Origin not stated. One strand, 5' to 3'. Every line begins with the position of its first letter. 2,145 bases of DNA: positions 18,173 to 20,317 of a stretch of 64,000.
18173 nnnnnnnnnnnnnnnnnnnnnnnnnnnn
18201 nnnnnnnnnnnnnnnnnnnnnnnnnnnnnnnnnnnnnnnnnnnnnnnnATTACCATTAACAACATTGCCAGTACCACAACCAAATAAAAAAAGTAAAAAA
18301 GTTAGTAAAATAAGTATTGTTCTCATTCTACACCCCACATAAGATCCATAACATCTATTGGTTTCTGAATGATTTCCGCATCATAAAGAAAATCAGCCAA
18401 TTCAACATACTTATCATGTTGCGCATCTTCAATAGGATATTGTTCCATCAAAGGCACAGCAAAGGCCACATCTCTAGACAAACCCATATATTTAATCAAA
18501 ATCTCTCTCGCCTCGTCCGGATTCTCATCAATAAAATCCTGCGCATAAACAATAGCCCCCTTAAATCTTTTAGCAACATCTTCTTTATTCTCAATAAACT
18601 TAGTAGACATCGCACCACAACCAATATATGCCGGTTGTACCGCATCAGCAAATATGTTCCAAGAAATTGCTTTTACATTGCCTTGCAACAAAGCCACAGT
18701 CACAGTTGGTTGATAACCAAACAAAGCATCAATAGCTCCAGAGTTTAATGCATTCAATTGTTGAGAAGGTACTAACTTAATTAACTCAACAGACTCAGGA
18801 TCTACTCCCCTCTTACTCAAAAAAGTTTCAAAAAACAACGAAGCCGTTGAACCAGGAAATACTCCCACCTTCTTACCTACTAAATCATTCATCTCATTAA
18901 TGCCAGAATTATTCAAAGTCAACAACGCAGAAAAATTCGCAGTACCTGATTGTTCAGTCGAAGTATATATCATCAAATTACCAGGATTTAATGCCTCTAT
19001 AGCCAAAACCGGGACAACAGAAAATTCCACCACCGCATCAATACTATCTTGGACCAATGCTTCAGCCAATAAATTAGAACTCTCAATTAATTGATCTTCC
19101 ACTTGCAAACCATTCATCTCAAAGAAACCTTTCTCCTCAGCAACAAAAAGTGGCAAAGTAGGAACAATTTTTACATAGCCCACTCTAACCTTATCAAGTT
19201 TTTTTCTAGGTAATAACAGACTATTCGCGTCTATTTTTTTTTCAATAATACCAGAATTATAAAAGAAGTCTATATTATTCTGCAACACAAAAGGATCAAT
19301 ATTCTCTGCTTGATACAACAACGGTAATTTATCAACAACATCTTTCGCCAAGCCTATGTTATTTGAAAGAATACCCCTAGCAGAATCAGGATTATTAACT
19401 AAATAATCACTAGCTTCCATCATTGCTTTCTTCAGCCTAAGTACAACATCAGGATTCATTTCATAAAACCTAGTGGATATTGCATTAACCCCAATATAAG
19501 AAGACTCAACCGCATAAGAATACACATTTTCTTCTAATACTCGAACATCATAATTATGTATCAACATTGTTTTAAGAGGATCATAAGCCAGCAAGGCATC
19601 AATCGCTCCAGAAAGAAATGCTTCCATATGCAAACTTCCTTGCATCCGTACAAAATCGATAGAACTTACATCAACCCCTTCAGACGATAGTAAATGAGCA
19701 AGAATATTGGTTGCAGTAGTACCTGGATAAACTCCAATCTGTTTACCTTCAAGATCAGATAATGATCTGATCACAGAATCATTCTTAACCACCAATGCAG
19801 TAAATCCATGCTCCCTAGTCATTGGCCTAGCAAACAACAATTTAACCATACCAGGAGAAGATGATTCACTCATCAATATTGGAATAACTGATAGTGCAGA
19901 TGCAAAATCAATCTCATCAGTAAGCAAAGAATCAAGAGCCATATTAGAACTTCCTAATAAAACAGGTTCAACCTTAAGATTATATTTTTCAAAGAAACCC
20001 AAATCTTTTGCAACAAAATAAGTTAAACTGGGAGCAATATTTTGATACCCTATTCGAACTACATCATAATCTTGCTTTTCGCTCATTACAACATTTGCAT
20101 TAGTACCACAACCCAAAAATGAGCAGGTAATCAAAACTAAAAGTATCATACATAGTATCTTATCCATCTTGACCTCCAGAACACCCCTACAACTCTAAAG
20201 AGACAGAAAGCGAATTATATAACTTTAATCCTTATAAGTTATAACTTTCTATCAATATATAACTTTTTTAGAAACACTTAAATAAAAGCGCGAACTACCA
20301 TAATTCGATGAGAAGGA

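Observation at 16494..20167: Tandem 614-aa paralogues, each an internal duplication of an NMT1/SsuA-like binding domain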

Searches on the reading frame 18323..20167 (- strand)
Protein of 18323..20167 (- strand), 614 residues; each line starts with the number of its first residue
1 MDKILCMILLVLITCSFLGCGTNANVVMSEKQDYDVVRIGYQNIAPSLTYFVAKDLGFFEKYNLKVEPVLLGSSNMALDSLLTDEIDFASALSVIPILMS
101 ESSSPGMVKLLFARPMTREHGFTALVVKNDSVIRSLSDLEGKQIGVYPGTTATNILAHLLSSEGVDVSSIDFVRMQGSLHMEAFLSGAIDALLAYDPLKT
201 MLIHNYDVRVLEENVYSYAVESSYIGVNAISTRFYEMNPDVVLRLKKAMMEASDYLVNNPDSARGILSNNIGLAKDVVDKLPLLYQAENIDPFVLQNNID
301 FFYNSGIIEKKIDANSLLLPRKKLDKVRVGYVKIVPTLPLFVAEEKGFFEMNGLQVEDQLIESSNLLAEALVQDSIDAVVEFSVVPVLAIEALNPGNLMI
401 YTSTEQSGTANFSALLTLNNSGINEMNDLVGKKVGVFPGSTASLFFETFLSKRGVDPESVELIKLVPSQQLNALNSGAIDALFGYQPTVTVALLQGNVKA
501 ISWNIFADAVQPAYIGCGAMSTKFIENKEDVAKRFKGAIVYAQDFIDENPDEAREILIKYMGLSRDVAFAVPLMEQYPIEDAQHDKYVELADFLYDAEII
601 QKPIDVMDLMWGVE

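Call 3: search_protein_families(library=pfam, proteins=[window:18323-20167:-], max_evalue=0.01)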
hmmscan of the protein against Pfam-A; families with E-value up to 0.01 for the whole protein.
window:18323-20167:- (614 aa): 5 families
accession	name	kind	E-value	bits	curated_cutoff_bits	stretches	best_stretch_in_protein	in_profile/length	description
PF09084.16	NMT1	-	6.1e-45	154.2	20.5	2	49-263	6-216/216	NMT1/THI5 like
PF13379.11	NMT1_2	-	6.6e-39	134.7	24.7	2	324-556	5-247/252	NMT1-like family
PF12974.12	Phosphonate-bd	-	1.9e-11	44.2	27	2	355-492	30-170/242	ABC transporter, phosphonate, periplasmic substrate-binding protein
PF16868.10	NMT1_3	-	1.3e-07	32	27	1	412-484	92-166/289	NMT1-like family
PF04069.17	OpuAC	-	1.3e-05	25.4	21.2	0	125-247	90-225/257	Substrate binding domain of ABC-type glycine betaine transport system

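Call 7: search_protein_families(library=ncbifam, proteins=[window:18323-20167:-], max_evalue=0.01)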
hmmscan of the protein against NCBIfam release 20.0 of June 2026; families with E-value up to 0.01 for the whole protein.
window:18323-20167:- (614 aa): 16 families
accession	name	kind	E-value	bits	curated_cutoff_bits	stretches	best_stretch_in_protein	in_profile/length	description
TIGR01728.1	SsuA_fam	subfamily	2.8e-70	236.8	163.5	2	37-316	1-282/290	aliphatic sulfonate ABC transporter substrate-binding protein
NF008588.0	PRK11553.1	subfamily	1.2e-34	119.7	299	2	22-316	14-306/319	aliphatic sulfonate ABC transporter substrate-binding protein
TIGR01729.1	taurine_ABC_bnd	equivalog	7.5e-26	91.2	304.25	2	411-551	80-218/300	taurine ABC transporter substrate-binding protein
NF040735.1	SBP_SaoX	equivalog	1.5e-25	90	300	2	326-569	4-241/330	ABC transporter substrate-binding subunit SaoX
TIGR02122.1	TRAP_TAXI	subfamily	2.7e-15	56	84.35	2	412-492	122-206/320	TAXI family TRAP transporter solute-binding subunit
NF008553.0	PRK11480.1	equivalog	4.2e-15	55.7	490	2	420-552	111-241/320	taurine ABC transporter substrate-binding protein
TIGR01096.1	3A0103s03R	subfamily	3.6e-13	49.6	256.35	2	120-204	110-189/250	lysine/arginine/ornithine ABC transporter substrate-binding protein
NF041764.1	ArtI_Ecoli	equivalog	0.00011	21.7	522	0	412-518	107-204/243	arginine ABC transporter substrate-binding protein ArtI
TIGR01098.1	3A0109s03R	subfamily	0.00016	21.2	112.05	0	369-436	78-145/253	phosphate/phosphite/phosphonate ABC transporter substrate-binding protein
NF011965.0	PRK15437.1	equivalog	0.00055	19.6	459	0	125-170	116-162/260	histidine ABC transporter substrate-binding protein HisJ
NF011583.0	PRK15007.1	subfamily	0.00083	18.8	358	0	413-501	108-189/243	arginine ABC transporter substrate-binding protein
NF008063.0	PRK10797.1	subfamily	0.0011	18.2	375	0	123-166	135-178/302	glutamate/aspartate ABC transporter substrate-binding protein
TIGR03431.1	PhnD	equivalog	0.0028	17.1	261.1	0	370-441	75-146/288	phosphonate ABC transporter substrate-binding protein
NF007029.0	PRK09495.1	equivalog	0.0038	17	303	0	119-156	109-146/248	glutamine ABC transporter substrate-binding protein GlnH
NF008426.0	PRK11260.1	equivalog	0.0087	15.3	312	0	110-159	118-167/266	cystine ABC transporter substrate-binding protein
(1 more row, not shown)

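Call 9: find_homologous_proteins(query=window:18323-20167:-, max_evalue=0.00001)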
Query window:18323-20167:- (614 aa): 18 proteins with E <= 0.00001 among 8000 candidates.
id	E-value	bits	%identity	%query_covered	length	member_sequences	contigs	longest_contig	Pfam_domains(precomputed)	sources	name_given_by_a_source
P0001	0.0e+0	1325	100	99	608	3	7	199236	PF13379.12,PF04069.18,PF09084.17,PF16868.11,PF12974.13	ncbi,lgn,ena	-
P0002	2.3e-11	61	28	46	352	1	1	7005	PF13379.12,PF09084.17,PF12974.13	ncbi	-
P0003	2.4e-11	61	26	46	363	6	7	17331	PF13379.12,PF09084.17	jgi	-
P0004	2.7e-11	61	30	38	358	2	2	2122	PF13379.12,PF09084.17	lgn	-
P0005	3.3e-11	61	27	47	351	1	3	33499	PF13379.12,PF09084.17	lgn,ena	-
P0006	3.3e-11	61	28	46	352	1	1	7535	PF13379.12,PF09084.17,PF12974.13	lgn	-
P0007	4.8e-11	60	24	43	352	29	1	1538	PF13379.12,PF09084.17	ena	-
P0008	7.9e-11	59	26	42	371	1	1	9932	PF13379.12,PF09084.17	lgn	-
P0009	9.0e-11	59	26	46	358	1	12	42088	PF13379.12,PF09084.17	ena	-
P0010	2.0e-10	58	30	39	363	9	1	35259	PF13379.12,PF09084.17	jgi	-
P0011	2.9e-10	58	27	40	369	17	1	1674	PF13379.12,PF09084.17,PF12974.13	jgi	-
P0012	8.7e-10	56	24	43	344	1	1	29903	PF13379.12,PF04069.18,PF09084.17,PF12974.13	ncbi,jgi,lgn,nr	ncbi:MAG: ABC transporter substrate-binding protein [Clostridiales Family XIII bacterium]|jgi:NitT/T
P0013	1.1e-9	56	25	36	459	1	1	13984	PF13379.12,PF04069.18,PF09084.17,PF12974.13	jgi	jgi:ABC-type nitrate/sulfonate/bicarbonate transport system substrate-binding protein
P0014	2.1e-9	55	26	37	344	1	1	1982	PF13379.12,PF04069.18,PF09084.17,PF16868.11,PF12974.13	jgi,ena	-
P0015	2.2e-9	55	28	44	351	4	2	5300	PF13379.12,PF09084.17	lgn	-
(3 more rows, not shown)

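Call 14: search_solved_structures(query=window:18323-20167:-, max_evalue=0.001)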
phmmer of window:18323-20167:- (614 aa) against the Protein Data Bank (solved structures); distinct sequences matched with E-value up to 0.001: 14.
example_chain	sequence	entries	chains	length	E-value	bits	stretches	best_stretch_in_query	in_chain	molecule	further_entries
3qsl_A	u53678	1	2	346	2.2e-11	46.3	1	326-548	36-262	Putative exported protein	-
2x26_A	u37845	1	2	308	1.8e-10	43.3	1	36-318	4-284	PERIPLASMIC ALIPHATIC SULPHONATES-BINDING PROTEIN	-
3e4r_A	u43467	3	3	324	5.7e-09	38.3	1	37-211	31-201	Nitrate transport protein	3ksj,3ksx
8wm7_C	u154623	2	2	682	4.7e-07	32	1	293-507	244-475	Nitrate transport ATP-binding protein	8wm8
8w9m_C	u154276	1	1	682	4.7e-07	32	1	293-507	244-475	Nitrate transport ATP-binding protein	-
9u9z_C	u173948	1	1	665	6.5e-07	31.6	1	292-486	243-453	CmpC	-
9ua0_C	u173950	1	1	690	7.2e-07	31.4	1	292-486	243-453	CmpC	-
9ua1_C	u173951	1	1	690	7.2e-07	31.4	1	292-486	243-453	CmpC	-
2i48_A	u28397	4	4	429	6.2e-06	28.3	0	325-355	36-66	Bicarbonate transporter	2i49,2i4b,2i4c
3uif_A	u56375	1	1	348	1.8e-05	26.8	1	63-251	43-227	Sulfonate ABC transporter, periplasmic sulfonate-binding protein SsuA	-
9uai_E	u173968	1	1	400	3.9e-05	25.7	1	327-487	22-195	Nitrate transport ATP-binding subunits C and D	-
9uak_A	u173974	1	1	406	4.1e-05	25.6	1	327-487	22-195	C terminal regulatory domain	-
6ssy_A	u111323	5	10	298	7.8e-05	24.7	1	389-551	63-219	Taurine-binding periplasmic protein | Taurine ABC transporter substrate-binding protein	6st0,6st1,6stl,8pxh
4h65_A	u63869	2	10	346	0.00081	21.3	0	338-486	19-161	Pyrimidine precursor biosynthesis enzyme THI5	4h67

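Call 16: find_encoding_contigs(protein=P0019, flank=10000, max_places=8)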
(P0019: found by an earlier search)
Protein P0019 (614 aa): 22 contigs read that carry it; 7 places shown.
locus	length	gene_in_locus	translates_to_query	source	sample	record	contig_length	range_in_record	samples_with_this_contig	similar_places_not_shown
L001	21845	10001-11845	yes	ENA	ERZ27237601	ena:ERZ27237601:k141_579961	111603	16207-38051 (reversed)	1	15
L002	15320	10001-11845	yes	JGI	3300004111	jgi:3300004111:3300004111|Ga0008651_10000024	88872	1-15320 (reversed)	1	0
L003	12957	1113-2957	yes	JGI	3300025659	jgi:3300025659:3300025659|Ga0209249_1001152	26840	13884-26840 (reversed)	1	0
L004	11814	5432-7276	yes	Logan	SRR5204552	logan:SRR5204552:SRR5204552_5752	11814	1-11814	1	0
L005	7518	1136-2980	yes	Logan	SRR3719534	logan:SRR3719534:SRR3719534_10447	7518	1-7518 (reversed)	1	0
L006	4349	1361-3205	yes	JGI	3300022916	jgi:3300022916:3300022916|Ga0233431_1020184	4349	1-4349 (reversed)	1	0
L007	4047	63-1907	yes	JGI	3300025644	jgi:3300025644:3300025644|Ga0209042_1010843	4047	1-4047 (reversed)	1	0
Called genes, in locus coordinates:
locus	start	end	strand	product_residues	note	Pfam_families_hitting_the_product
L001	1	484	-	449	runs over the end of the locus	-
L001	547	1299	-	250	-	PF01978:TrmB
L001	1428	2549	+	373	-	PF13433:Peripla_BP_5 (faint), PF13458:Peripla_BP_6, PF01094:ANF_receptor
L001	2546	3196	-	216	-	PF01351:RNase_HII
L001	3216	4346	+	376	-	PF13433:Peripla_BP_5, PF13458:Peripla_BP_6, PF01094:ANF_receptor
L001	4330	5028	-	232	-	PF01978:TrmB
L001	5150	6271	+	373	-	PF13433:Peripla_BP_5, PF13458:Peripla_BP_6, PF01094:ANF_receptor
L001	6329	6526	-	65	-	PF00313:CSD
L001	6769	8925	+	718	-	-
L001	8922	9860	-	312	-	PF04014:MazE_antitoxin (weak)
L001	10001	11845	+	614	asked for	PF04069:OpuAC (faint), PF13379:NMT1_2, PF09084:NMT1, PF12974:Phosphonate-bd (faint), PF16868:NMT1_3 (faint), PF13379:NMT1_2, PF09084:NMT1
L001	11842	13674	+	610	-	PF13379:NMT1_2 (weak), PF09084:NMT1, PF12974:Phosphonate-bd (faint), PF13379:NMT1_2, PF09084:NMT1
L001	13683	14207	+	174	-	-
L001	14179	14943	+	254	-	PF00005:ABC_tran, PF13304:AAA_21 (faint)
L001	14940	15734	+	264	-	PF00528:BPD_transp_1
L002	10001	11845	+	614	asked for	PF04069:OpuAC (faint), PF13379:NMT1_2, PF09084:NMT1, PF12974:Phosphonate-bd (faint), PF16868:NMT1_3 (faint), PF13379:NMT1_2, PF09084:NMT1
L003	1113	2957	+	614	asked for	PF04069:OpuAC (faint), PF13379:NMT1_2, PF09084:NMT1, PF12974:Phosphonate-bd (faint), PF16868:NMT1_3 (faint), PF13379:NMT1_2, PF09084:NMT1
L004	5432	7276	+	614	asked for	PF04069:OpuAC (faint), PF13379:NMT1_2, PF09084:NMT1, PF12974:Phosphonate-bd (faint), PF16868:NMT1_3 (faint), PF13379:NMT1_2, PF09084:NMT1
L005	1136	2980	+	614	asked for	PF04069:OpuAC (faint), PF13379:NMT1_2, PF09084:NMT1, PF12974:Phosphonate-bd (faint), PF16868:NMT1_3 (faint), PF13379:NMT1_2, PF09084:NMT1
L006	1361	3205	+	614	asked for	PF04069:OpuAC (faint), PF13379:NMT1_2, PF09084:NMT1, PF12974:Phosphonate-bd (faint), PF16868:NMT1_3 (faint), PF13379:NMT1_2, PF09084:NMT1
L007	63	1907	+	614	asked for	PF04069:OpuAC (faint), PF13379:NMT1_2, PF09084:NMT1, PF12974:Phosphonate-bd (faint), PF16868:NMT1_3 (faint), PF13379:NMT1_2, PF09084:NMT1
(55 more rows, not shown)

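Call 21: search_protein_representatives(protein=window:18323-20167:-)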
Query: 614 residues. Proteins with E-value up to 0.001 (for the whole library): 11190; up to 1e-10: 2235; up to 1e-30: 158. The best 150 are listed.
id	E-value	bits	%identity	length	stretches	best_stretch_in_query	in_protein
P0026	6.2e-81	289.2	48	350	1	319-611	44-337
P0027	3.1e-53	197.7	29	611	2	326-613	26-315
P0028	2.3e-49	185.0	41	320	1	326-578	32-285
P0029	7.8e-48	179.9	35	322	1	326-606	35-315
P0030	3.1e-47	178.0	37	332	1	35-318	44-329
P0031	3.5e-46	174.5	36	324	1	325-569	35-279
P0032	4.1e-46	174.3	37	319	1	326-603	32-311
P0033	4.1e-46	174.2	33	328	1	321-611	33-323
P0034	1.0e-45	172.9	36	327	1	324-604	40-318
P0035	1.4e-45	172.4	35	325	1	326-602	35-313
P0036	1.7e-45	172.2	35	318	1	35-318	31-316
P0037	4.8e-45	170.7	36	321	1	325-603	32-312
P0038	6.0e-45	170.4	32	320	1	316-609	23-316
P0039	8.2e-45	169.9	36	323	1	324-609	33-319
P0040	8.7e-45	169.9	33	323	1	317-611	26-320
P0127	3.7e-34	134.8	26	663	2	327-568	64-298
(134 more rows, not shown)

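Call 27: find_encoding_contigs(protein=P0026, flank=8000, max_places=4)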
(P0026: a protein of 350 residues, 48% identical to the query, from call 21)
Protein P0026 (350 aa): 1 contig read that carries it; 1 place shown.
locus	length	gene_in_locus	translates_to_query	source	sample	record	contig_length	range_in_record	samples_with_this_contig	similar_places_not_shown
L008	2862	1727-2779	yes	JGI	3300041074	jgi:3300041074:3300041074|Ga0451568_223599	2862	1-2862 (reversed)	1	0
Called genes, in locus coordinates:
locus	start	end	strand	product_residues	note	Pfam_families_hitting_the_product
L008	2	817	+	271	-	?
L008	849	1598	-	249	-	PF01978:TrmB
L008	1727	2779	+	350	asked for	PF13379:NMT1_2, PF09084:NMT1, PF12974:Phosphonate-bd (faint)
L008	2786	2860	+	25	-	?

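Call 28: find_encoding_contigs(protein=P0027, flank=8000, max_places=4)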
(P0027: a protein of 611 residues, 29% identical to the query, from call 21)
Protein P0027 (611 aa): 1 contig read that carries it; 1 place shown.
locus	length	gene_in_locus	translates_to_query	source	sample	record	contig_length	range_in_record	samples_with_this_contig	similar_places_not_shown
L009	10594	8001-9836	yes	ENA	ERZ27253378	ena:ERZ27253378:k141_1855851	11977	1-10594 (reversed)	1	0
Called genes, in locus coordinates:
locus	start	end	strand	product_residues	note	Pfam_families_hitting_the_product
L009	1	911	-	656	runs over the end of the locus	PF03030:H_PPase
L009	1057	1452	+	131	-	-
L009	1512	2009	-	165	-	-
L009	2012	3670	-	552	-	PF04068:Fer4_RLI, PF25160:LdpA_Fe-S-bd (faint), PF00037:Fer4, PF12837:Fer4_6 (weak), PF00005:ABC_tran, PF13191:AAA_16 (faint), PF02463:SMC_N (weak), PF00005:ABC_tran (weak), +3 more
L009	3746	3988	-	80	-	-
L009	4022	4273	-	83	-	-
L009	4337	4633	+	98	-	PF01035:DNA_binding_1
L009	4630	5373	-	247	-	PF01978:TrmB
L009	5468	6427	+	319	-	PF13379:NMT1_2, PF04069:OpuAC (weak), PF09084:NMT1, PF12974:Phosphonate-bd (weak)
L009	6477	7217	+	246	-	PF00005:ABC_tran, PF13304:AAA_21 (faint)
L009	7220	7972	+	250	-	PF00528:BPD_transp_1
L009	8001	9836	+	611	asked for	PF13379:NMT1_2, PF02621:VitK2_biosynth (faint), PF03180:Lipoprotein_9 (faint), PF04069:OpuAC, PF09084:NMT1, PF12974:Phosphonate-bd, PF13379:NMT1_2, PF09084:NMT1, +1 more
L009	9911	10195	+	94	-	PF03683:UPF0175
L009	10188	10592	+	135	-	?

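Call 29: find_encoding_contigs(protein=P0127, flank=8000, max_places=4)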
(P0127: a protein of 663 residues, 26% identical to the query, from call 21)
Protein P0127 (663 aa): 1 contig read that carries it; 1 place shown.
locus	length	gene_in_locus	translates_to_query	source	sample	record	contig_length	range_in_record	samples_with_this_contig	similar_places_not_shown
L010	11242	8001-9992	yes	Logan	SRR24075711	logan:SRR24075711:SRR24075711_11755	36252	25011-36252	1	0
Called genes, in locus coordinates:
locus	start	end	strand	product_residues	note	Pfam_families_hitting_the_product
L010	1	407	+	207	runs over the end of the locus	-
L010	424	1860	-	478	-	-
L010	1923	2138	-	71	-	-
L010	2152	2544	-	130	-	-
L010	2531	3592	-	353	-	PF01555:N6_N4_Mtase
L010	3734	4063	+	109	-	PF13560:HTH_31 (faint), PF12844:HTH_19 (weak), PF01381:HTH_3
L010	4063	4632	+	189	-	PF06114:Peptidase_M78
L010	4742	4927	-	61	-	-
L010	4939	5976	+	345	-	PF02016:Peptidase_S66, PF17676:Peptidase_S66C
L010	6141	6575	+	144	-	PF00795:CN_hydrolase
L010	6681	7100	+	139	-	PF00795:CN_hydrolase (weak)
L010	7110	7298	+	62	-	-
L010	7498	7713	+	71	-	-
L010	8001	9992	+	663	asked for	PF13379:NMT1_2, PF04069:OpuAC (faint), PF09084:NMT1, PF12974:Phosphonate-bd (faint), PF14503:YhfZ_C (faint), PF16868:NMT1_3 (faint), PF09084:NMT1, PF13379:NMT1_2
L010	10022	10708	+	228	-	-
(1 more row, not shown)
